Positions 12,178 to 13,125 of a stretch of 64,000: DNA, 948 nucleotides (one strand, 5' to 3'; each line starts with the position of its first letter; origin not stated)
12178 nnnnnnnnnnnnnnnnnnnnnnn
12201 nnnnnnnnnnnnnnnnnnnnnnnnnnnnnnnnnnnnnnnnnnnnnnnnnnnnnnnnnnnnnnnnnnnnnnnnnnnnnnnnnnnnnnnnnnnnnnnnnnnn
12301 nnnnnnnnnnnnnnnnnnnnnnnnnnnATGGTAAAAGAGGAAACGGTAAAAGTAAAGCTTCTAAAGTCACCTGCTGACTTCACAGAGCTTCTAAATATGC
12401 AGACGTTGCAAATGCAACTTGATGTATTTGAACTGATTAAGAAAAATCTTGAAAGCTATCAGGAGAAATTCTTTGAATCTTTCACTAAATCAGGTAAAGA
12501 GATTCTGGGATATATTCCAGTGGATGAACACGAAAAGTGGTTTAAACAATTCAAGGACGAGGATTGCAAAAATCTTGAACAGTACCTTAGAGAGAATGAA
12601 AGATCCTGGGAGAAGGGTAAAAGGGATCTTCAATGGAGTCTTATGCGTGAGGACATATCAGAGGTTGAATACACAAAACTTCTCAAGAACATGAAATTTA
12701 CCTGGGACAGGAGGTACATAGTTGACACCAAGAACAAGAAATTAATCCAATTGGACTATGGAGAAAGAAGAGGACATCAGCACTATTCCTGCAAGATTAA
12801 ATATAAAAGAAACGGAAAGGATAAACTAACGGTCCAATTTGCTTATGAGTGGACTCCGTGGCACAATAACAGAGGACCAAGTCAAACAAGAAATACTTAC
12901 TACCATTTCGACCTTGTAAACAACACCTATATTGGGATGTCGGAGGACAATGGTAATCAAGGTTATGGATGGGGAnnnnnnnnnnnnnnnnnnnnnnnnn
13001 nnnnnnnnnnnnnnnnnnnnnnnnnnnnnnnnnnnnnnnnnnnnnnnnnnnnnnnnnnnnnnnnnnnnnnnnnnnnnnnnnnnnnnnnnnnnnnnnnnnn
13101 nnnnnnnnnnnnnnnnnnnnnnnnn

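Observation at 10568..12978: Tandem array of four divergent paralogs (~180-215 aa each) with conserved N-terminal motif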

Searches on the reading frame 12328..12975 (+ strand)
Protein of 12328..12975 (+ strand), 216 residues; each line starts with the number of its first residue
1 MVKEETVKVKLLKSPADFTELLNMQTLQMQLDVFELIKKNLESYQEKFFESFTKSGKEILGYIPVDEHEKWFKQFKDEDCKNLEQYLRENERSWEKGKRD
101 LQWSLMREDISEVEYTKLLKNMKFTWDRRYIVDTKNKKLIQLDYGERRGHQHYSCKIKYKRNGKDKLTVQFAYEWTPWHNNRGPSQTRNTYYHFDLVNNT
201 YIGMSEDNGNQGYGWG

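Call 5: search_protein_families(library=phrogs, proteins=[window:12328-12975:+], max_evalue=1)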
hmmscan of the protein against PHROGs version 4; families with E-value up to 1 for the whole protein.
window:12328-12975:+ (216 aa): 2 families
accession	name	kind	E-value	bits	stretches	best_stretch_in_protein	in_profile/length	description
phrog_6321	-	unknown function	0.13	13.7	1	53-90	8-47/76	-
phrog_8868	-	unknown function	0.28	12.2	0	31-72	22-63/88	-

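Call 6: search_protein_families(library=pfam, proteins=[window:12328-12975:+], max_evalue=1)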
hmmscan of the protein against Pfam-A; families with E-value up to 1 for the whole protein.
window:12328-12975:+ (216 aa): 2 families
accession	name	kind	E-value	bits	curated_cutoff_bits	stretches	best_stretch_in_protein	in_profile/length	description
PF17992.7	Agarase_CBM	-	0.013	15.5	26.3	1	63-133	93-163/178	Agarase CBM like domain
PF18106.7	Rol_Rep_N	-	0.07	13.8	23.7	1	24-95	21-86/91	Rolling Circle replication initiation protein N-terminal domain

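Call 12: find_related_loci(query=window:12328-12975:+, collection=viral_contigs, flank=10000)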
Query window:12328-12975:+ (216 aa) in viral_contigs; peptide patterns used: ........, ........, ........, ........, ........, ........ (x = any residue, [..] = any of these).
3 stretches matched a pattern; 1 encode a relative of the query (tblastn E <= 1e-3); 1 distinct loci.
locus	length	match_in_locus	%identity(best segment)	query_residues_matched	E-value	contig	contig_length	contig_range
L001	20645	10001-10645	85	1-215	1e-121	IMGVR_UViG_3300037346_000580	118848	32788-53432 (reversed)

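Call 27: predict_structure(alignment_id=A2)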
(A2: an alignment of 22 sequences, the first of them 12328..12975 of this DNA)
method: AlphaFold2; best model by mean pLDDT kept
length: 216 residues; sequences in the alignment: 22
mean_pLDDT: 46.2   pTM: 0.22
mean pLDDT of the five models: 46.2, 43.2, 43.0, 42.2, 41.1
residues with pLDDT >= 90: 0; 70-90: 4; 50-70: 72; < 50: 140
segments of 3 or more residues with pLDDT < 50: 1-22, 51-65, 67-69, 78-92, 122-163, 165-185, 194-197, 199-201, 209-216
pLDDT, mean of each block of 10 residues (from residue 1): 33 41 55 60 53 43 46 50 46 53 63 64 37 33 34 38 45 38 46 48 51 32
secondary structure, 60 per line:
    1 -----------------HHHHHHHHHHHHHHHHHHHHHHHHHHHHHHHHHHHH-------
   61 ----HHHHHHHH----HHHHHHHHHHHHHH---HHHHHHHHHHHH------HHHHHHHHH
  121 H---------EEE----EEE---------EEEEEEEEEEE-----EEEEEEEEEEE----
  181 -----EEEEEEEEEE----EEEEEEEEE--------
elements in order: H18-53 H65-72 H77-90 H94-105 H112-121 E131-133 E138-140 E150-160 E166-176 E186-195 E200-208

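Call 28: search_protein_representatives(alignment_id=A2)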
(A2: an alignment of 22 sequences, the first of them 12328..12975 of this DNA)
Query: 22 sequences, 208 profile positions. Proteins with E-value up to 0.001 (for the whole library): 109; up to 1e-10: 20; up to 1e-30: 4. The best 109 are listed.
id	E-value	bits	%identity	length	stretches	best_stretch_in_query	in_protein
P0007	2.7e-79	282.3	-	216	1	1-207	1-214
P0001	1.7e-73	263.4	-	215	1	7-201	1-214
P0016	4.4e-59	216.3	-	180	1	1-208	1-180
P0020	1.5e-41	159.1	-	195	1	1-206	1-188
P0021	1.6e-25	106.7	-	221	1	7-198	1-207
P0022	2.2e-20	89.9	-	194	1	7-200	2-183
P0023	8.4e-20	88.0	-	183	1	1-133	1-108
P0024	5.3e-18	82.1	-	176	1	10-195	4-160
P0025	2.1e-16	76.9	-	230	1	7-201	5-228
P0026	2.3e-16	76.8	-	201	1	10-193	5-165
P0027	4.3e-16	75.9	-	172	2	9-72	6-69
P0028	5.9e-14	68.9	-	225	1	9-205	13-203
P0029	1.0e-13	68.1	-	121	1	4-132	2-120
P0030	4.4e-13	66.1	-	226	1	11-193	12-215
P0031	1.7e-12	64.1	-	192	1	9-197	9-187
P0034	7.9e-11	58.7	-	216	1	10-157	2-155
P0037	1.2e-10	58.2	-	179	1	12-201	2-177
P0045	2.7e-09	53.7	-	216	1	16-198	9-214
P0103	6.6e-05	39.4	-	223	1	12-156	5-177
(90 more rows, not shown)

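Call 31: search_protein_families(library=pfam, alignment_id=A3, max_evalue=0.01)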
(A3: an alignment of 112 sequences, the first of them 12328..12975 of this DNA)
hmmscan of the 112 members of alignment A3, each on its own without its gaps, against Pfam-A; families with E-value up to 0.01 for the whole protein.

A. member 1, window:12328-12975:+ (216 aa): 0 families

B. families by the number of members that match (of 112 scanned): 10 families
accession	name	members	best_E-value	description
PF05478.16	Prominin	2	0.0043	Prominin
PF16520.11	Matrix_Borna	1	0.002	ssRNA-binding matrix protein of Bornaviridae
PF10474.15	Syndetin_C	1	0.0022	Syndetin, C-terminal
PF12061.13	NB-LRR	1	0.0032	Late blight resistance protein R1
PF10501.15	Ribosomal_L50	1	0.0043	Ribosomal subunit 39S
PF23827.1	DUF7197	1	0.0077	Family of unknown function (DUF7197)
PF24086.1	DUF7371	1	0.0078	Domain of unknown function (DUF7371)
PF05883.17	Baculo_RING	1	0.0082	Baculovirus U-box/Ring-like domain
PF12302.13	DUF3629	1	0.0085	Protein of unknown function (DUF3629)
PF04707.20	PRELI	1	0.0096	PRELI-like family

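Call 32: search_protein_families(library=phrogs, alignment_id=A3, max_evalue=0.01)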
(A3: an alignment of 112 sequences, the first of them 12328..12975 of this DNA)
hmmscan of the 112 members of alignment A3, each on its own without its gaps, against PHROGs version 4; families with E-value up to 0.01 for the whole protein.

A. member 1, window:12328-12975:+ (216 aa): 0 families

B. families by the number of members that match (of 112 scanned): 19 families
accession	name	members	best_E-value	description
phrog_15695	-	1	4.1e-05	tail fiber protein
phrog_18906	-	1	4.3e-05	-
phrog_2038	-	1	0.00014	upper collar connector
phrog_232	-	1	0.0003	baseplate wedge subunit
phrog_15331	-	1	0.0012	-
phrog_7018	-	1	0.0033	-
phrog_16738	-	1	0.0036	-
phrog_32421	-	1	0.0046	-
phrog_15724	-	1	0.0058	-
phrog_14108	-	1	0.0062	-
phrog_25526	-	1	0.0063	-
phrog_9473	-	1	0.007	-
phrog_30008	-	1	0.0072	-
phrog_357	-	1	0.0072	transcriptional repressor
phrog_20953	-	1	0.0072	-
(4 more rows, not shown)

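Call 33: search_solved_structures(query=A3, max_evalue=1)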
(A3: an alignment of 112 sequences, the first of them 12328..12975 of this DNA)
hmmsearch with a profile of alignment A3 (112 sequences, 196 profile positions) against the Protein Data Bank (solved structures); distinct sequences matched with E-value up to 1: 11.
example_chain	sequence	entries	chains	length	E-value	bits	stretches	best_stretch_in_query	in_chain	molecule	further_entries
7cmn_A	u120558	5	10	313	0.0058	19.8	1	45-74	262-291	Uric acid degradation bifunctional protein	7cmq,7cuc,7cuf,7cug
3wlv_A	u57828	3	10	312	0.0068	19.5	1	45-74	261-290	Urate oxidase | Uric acid degradation bifunctional protein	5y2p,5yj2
1j2g_A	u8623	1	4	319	0.0074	19.4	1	45-74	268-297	Uricase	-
5ayj_A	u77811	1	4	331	0.012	18.8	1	45-73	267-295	Uric acid degradation bifunctional protein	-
2wus_R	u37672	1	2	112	0.15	15.2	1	46-90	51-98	PUTATIVE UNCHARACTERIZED PROTEIN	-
5gpy_B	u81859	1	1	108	0.18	14.9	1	66-154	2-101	Transcription initiation factor IIE subunit beta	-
5yja_A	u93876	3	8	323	0.19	14.8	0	45-74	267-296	Uric acid degradation bifunctional protein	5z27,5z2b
4xfp_A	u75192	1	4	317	0.19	14.8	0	45-74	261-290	Urate oxidase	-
5y52_A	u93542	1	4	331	0.24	14.5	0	45-74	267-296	Uric acid degradation bifunctional protein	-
2p64_A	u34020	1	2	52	0.37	13.9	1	29-55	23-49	F-box/WD repeat protein 1A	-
5fj8_B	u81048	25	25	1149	0.86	12.7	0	83-152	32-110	DNA-DIRECTED RNA POLYMERASE III SUBUNIT RPC2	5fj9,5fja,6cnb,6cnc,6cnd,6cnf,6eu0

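Call 39: find_encoding_contigs(protein=P0022, flank=10000, max_places=3)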
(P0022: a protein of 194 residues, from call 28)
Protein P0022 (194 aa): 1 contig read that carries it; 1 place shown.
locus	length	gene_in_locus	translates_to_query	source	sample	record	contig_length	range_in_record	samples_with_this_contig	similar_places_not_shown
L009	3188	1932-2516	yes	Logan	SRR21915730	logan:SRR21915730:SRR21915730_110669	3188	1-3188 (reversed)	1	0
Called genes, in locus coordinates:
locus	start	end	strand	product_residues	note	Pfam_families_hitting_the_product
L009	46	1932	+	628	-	PF01653:DNA_ligase_aden, PF03120:OB_DNA_ligase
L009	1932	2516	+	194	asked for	-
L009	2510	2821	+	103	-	-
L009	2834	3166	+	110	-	-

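Call 40: find_encoding_contigs(protein=P0025, flank=10000, max_places=3)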
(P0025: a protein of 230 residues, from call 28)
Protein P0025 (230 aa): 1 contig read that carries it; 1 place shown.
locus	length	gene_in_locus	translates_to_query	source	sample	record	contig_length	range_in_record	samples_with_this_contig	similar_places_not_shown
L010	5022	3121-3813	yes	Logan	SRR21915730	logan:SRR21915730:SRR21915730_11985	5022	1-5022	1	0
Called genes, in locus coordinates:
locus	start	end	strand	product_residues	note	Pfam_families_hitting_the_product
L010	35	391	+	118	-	-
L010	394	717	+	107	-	-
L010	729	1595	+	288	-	PF18962:Por_Secre_tail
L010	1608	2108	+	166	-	-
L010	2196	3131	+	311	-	PF14397:ATPgrasp_ST (weak), PF08443:RimK (faint)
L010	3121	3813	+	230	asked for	-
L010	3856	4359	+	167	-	-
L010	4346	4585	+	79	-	-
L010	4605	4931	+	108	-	-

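Call 42: predict_structure(alignment_id=A3)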
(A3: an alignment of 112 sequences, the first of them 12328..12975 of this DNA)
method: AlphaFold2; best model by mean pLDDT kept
length: 216 residues; sequences in the alignment: 112
mean_pLDDT: 79.0   pTM: 0.71
mean pLDDT of the five models: 79.0, 78.8, 77.3, 77.1, 76.6
residues with pLDDT >= 90: 88; 70-90: 59; 50-70: 51; < 50: 18
segments of 3 or more residues with pLDDT < 50: 79-88, 90-94, 214-216
pLDDT, mean of each block of 10 residues (from residue 1): 74 64 80 94 97 93 91 69 45 51 55 63 78 96 82 90 96 87 86 97 89 51
secondary structure, 60 per line:
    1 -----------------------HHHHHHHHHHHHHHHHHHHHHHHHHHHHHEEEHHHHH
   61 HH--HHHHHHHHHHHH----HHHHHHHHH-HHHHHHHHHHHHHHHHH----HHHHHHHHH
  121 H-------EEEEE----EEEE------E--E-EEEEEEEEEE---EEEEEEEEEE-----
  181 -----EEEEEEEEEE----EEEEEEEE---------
elements in order: H24-52 E53-55 H56-62 H65-76 H81-89 H91-107 H112-121 E129-133 E138-141 E153-162 E166-175 E186-195 E200-207

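Call 46: fold_search(model_id=the predicted structure, library=viral)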
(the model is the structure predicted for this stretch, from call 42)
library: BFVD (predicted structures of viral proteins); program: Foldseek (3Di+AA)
matches with E <= 10: 966; with E <= 0.001: 0
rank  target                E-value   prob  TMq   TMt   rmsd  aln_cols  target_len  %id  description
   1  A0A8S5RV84            2.3e-02  0.28  0.18  0.20  22.0       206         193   13  Uncharacterized protein [Siphoviridae sp. ctHip2]
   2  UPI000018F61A         3.1e-02  0.23  0.16  0.14  19.6       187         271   10  (no name look-up for this kind of identifier)
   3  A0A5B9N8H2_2          3.5e-02  0.30  0.17  0.05  41.8       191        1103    8  (no name in the UniProt tables at hand)
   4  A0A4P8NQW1            3.5e-02  0.14  0.15  0.09  29.6       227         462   14  (no name in the UniProt tables at hand)
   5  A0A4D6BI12            5.0e-02  0.97  0.20  0.49   3.6        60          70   13  (no name in the UniProt tables at hand)
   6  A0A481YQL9            5.0e-02  0.16  0.15  0.07  17.9       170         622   14  Uncharacterized protein [Pithovirus LCDPAC01]
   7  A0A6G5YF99            5.9e-02  0.23  0.18  0.20  30.8       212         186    8  (no name in the UniProt tables at hand)
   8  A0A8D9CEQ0            6.3e-02  0.99  0.24  0.42   4.0        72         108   11  Uncharacterized protein [uncultured marine phage]
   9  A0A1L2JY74            6.3e-02  0.44  0.16  0.24  11.3       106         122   10  Uncharacterized protein [Aeribacillus phage AP45]
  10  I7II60                7.9e-02  0.97  0.22  0.33   4.4        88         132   11  Uncharacterized protein [Campylobacter phage CP21]
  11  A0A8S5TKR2            8.4e-02  1.00  0.21  0.74   2.1        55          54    7  Uncharacterized protein [Siphoviridae sp. ctgn638]
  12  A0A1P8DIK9            8.4e-02  0.93  0.16  0.27   5.2        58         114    9  (no name in the UniProt tables at hand)
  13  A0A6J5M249            8.4e-02  0.84  0.17  0.35   4.5        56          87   16  Uncharacterized protein [uncultured Caudovirales phage]
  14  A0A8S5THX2            8.9e-02  0.85  0.19  0.48   5.0        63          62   11  Uncharacterized protein [Myoviridae sp. ctMnh10]
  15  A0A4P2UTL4            1.0e-01  0.84  0.19  0.37   4.6        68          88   15  (no name in the UniProt tables at hand)
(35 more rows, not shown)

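Call 52: find_homologous_proteins(query=A3, max_evalue=0.001)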
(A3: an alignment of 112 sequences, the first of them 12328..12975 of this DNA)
Query A3 (112 sequences) (216 aa, profile of the alignment): 6 proteins with E <= 0.001 among 7369 candidates.
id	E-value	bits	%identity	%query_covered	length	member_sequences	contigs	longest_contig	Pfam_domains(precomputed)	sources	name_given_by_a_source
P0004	3.8e-39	153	98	100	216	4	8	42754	-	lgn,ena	-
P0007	9.3e-39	151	88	100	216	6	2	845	-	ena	-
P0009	6.3e-38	149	83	100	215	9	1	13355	-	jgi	-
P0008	8.2e-38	148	86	100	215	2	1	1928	-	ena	-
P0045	5.3e-10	58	-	-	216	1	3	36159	-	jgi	jgi:hypothetical protein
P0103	2.8e-6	45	24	30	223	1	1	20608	-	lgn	-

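Call 53: find_encoding_contigs(protein=P0045, flank=10000, max_places=2)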
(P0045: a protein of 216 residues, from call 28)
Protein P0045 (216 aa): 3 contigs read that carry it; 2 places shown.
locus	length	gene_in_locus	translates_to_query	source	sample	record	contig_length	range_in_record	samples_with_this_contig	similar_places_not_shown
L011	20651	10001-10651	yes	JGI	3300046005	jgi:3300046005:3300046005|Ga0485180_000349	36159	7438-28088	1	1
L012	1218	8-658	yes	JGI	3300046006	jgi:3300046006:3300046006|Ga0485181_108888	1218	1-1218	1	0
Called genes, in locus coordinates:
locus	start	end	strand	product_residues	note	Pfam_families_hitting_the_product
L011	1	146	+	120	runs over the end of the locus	PF11750:DUF3307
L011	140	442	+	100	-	-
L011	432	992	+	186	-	-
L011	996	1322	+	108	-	-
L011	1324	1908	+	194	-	-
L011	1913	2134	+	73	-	-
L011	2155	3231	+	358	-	PF05343:Peptidase_M42, PF01546:Peptidase_M20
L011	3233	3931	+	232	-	-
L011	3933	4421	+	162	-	PF18143:HAD_SAK_2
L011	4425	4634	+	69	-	-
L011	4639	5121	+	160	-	PF08719:NADAR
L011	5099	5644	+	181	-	-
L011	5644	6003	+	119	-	-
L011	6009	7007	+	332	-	PF09152:DUF1937, PF14359:DUF4406 (weak), PF24963:DUF7768, PF02146:SIR2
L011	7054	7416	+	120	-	-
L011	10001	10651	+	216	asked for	-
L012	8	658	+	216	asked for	-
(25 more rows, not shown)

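Call 54: find_encoding_contigs(protein=P0103, flank=10000, max_places=2)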
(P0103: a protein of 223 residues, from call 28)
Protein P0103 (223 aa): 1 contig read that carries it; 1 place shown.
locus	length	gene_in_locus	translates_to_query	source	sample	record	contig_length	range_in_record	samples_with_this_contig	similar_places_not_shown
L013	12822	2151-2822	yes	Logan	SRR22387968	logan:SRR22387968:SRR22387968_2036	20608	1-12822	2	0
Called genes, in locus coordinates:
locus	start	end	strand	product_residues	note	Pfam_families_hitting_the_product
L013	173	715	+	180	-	PF01145:Band_7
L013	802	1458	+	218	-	-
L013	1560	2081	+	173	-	-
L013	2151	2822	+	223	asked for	-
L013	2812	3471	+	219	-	-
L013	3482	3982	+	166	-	-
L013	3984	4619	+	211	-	-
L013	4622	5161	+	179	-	-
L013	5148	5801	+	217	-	-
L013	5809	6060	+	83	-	-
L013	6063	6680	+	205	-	-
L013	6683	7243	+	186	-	-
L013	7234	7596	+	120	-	PF12844:HTH_19, PF13560:HTH_31 (weak), PF01381:HTH_3, PF13443:HTH_26 (weak)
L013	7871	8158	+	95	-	-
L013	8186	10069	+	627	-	-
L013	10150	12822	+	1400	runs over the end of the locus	PF00149:Metallophos (weak), PF13476:AAA_23 (weak)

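Call 69: list_cluster_members(proteins=[P0021, P0023, P0024, P0026, P0027, P0028, P0030, P0031, P0034, P0037])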
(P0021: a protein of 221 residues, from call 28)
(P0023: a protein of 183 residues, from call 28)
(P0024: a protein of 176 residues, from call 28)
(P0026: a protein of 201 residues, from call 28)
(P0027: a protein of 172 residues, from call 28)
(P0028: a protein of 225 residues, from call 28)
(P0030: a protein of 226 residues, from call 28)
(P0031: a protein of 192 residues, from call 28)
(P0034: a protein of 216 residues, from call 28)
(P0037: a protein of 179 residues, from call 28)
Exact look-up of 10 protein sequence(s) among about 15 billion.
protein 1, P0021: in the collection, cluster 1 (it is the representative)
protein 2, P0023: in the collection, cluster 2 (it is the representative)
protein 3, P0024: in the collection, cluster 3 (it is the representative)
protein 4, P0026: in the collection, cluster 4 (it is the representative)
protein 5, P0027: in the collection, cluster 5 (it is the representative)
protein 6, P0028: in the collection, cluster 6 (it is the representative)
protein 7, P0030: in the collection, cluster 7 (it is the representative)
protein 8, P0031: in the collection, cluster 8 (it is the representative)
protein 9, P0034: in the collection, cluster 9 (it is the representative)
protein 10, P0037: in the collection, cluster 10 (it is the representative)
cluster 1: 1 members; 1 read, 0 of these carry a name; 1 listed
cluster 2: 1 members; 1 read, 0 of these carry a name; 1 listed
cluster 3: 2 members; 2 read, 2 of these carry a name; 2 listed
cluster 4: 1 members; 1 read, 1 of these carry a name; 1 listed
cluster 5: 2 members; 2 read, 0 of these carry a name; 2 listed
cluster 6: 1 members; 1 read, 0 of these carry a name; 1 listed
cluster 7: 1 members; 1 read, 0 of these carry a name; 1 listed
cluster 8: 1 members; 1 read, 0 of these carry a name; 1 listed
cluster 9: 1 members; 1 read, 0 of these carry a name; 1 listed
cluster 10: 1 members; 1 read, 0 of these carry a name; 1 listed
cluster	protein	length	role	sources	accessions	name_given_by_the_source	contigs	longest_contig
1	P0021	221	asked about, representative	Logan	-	-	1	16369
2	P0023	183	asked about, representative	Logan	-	-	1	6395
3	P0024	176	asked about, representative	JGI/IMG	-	hypothetical protein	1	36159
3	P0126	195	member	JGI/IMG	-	hypothetical protein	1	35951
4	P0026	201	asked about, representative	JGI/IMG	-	hypothetical protein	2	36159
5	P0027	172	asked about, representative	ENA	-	-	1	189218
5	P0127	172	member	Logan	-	-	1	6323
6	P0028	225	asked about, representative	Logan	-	-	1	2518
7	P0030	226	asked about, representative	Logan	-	-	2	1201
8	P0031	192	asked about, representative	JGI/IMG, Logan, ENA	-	-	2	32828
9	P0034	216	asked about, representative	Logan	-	-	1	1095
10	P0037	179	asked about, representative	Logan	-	-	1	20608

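Call 70: find_encoding_contigs(protein=P0027, flank=10000, max_places=1)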
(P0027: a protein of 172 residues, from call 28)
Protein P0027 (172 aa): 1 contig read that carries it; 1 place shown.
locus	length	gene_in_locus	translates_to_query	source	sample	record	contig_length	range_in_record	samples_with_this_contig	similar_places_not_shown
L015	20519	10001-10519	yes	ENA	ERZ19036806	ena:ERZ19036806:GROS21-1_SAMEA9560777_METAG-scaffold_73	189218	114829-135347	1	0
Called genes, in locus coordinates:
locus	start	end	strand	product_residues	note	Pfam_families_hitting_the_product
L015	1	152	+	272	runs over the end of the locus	PF14243:R2K_3, PF18299:R2K_2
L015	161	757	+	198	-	-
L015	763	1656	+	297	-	PF07068:Gp23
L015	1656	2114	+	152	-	PF03420:Peptidase_S77 (weak)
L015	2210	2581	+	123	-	-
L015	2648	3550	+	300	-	-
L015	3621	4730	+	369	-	PF00709:Adenylsucc_synt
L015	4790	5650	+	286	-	-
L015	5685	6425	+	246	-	PF04012:PspA_IM30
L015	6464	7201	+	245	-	-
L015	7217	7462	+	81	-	-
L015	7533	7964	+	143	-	-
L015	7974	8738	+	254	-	-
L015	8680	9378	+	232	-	-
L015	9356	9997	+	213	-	-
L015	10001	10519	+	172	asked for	-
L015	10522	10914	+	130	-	-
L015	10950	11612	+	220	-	PF00149:Metallophos (faint)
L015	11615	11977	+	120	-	-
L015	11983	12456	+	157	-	-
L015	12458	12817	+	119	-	PF01588:tRNA_bind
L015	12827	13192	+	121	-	-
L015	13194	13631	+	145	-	-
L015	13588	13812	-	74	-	-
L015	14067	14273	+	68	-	-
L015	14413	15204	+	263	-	-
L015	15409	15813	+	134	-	-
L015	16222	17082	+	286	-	-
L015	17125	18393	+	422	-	-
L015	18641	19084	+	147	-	PF20274:cREC_REC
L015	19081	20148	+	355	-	PF10127:RlaP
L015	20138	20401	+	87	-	-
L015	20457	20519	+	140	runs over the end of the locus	-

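Call 71: find_encoding_contigs(protein=P0031, flank=10000, max_places=1)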
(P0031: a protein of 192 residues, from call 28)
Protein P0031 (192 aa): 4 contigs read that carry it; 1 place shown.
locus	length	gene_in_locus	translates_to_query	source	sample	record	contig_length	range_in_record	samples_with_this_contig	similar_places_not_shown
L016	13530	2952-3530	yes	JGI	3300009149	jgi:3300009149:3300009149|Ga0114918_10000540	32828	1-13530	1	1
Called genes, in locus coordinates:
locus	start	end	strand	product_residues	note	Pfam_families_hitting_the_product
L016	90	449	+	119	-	-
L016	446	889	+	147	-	-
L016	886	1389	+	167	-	-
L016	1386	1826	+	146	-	-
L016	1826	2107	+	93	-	-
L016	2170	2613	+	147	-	-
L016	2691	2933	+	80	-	-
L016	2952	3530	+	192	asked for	-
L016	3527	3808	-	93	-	-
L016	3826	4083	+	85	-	-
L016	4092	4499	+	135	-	-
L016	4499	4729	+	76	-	-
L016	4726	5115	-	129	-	-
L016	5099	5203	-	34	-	-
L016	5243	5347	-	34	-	-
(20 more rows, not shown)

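Call 72: find_encoding_contigs(protein=P0021, flank=10000, max_places=1)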
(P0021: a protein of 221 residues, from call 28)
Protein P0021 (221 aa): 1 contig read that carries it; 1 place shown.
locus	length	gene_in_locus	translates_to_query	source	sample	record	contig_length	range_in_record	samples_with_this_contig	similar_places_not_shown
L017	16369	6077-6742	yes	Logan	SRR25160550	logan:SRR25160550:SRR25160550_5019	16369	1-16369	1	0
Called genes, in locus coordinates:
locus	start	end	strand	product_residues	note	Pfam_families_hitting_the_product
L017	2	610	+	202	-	?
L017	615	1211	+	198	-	-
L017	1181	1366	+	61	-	-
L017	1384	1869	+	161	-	-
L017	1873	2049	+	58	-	-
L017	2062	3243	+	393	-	-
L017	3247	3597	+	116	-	-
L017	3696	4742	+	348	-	PF00303:Thymidylat_synt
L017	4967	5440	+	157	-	-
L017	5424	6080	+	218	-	-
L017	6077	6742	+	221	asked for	-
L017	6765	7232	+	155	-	-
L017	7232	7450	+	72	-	-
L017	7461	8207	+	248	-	PF00186:DHFR_1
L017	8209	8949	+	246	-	-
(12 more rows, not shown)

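Call 81: search_protein_families(library=padloc, proteins=[window:12328-12975:+, P0022, P0025, P0027, P0045], max_evalue=0.1)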
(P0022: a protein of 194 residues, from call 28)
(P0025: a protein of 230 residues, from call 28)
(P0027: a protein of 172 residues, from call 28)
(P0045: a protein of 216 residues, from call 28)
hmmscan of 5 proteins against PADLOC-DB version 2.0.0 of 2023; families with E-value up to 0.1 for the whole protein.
window:12328-12975:+ (216 aa): 0 families

P0022 (194 aa): 1 family
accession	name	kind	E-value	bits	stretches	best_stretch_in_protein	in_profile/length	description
PDLC02450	BrxA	-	0.005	14.2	1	77-108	24-54/259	BrxA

P0025 (230 aa): 0 families

P0027 (172 aa): 0 families

P0045 (216 aa): 0 families

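Call 82: search_protein_families(library=ncbifam, proteins=[window:12328-12975:+, P0022, P0025, P0027, P0045], max_evalue=0.1)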
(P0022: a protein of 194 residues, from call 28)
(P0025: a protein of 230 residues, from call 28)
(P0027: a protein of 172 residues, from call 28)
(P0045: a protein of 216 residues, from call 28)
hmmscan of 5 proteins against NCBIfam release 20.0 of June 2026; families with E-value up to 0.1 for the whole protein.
window:12328-12975:+ (216 aa): 0 families

P0022 (194 aa): 0 families

P0025 (230 aa): 0 families

P0027 (172 aa): 0 families

P0045 (216 aa): 1 family
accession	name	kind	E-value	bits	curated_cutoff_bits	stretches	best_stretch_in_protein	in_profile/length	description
NF052465.1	typeII_restric_endo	equivalog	0.044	13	290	1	52-131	99-177/209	type II restriction-modification system restriction endonuclease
